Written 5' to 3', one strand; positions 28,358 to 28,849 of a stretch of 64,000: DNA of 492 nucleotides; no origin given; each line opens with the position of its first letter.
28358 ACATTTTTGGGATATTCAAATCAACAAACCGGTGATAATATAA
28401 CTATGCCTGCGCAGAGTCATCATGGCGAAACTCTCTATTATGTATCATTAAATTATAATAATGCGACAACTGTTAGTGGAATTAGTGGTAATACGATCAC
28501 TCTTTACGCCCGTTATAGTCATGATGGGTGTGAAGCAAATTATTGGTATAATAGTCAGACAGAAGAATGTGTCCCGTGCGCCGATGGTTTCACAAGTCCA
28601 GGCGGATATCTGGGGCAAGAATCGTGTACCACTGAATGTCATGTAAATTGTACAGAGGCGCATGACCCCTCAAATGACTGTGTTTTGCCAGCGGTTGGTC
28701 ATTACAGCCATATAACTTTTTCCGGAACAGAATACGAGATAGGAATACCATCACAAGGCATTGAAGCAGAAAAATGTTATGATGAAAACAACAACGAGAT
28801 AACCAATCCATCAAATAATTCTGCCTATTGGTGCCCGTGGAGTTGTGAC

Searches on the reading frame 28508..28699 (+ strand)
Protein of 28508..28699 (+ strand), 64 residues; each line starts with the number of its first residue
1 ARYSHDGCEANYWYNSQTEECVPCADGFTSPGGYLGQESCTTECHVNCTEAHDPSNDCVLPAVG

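Call 7: search_protein_families(library=pfam, proteins=[window:28508-28699:+], max_evalue=10)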
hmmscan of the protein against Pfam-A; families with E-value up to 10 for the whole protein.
window:28508-28699:+ (64 aa): 2 families
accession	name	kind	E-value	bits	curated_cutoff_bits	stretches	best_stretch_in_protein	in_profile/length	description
PF08746.17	zf-RING-like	-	0.09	13.4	26.6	1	5-24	24-43/43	RING-like domain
PF01826.23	TIL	-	1.3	9.7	24.5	1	38-58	8-27/55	Trypsin Inhibitor like cysteine rich domain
